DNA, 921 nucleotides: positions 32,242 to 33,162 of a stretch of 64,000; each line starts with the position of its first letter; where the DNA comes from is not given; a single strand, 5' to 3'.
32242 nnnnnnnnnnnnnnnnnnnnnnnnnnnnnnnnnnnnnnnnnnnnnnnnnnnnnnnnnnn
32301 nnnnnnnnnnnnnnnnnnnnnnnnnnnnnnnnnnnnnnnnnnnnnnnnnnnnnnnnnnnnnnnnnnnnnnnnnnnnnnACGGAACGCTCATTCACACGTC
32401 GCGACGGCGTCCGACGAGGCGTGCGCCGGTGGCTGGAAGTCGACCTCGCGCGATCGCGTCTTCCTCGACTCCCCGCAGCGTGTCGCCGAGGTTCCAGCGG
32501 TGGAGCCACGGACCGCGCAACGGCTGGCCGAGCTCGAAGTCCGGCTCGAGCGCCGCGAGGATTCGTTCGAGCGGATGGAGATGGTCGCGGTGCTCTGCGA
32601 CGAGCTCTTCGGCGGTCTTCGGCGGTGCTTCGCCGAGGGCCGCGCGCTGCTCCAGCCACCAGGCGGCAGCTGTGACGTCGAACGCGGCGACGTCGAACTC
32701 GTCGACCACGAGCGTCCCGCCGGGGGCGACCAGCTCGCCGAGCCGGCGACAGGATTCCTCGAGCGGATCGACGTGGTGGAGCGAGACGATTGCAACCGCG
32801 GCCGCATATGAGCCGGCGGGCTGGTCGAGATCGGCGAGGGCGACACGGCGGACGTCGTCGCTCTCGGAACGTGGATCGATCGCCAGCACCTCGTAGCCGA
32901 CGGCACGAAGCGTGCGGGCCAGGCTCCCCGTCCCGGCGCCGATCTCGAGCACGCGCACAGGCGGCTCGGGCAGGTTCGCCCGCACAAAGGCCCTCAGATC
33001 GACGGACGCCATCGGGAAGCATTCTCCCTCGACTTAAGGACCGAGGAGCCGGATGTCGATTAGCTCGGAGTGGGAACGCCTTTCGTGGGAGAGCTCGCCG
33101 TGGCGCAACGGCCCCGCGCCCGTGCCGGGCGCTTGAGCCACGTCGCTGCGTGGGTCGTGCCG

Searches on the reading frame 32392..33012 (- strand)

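Call 18: search_protein_families(library=pfam, proteins=[window:32392-33012:-], max_evalue=0.001)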
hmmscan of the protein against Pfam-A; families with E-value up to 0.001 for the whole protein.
window:32392-33012:- (206 aa): 4 families
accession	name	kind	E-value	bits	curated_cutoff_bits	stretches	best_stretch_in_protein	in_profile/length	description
PF13489.12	Methyltransf_23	-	7.1e-16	58.8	27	1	9-121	12-135/164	Methyltransferase domain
PF08242.18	Methyltransf_12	-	2.2e-08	35.2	30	1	22-101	1-98/98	Methyltransferase domain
PF08241.18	Methyltransf_11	-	2.1e-07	31.9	21.2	1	22-103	1-95/95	Methyltransferase domain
PF13649.12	Methyltransf_25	-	7e-07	30.3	27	1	21-99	1-97/97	Methyltransferase domain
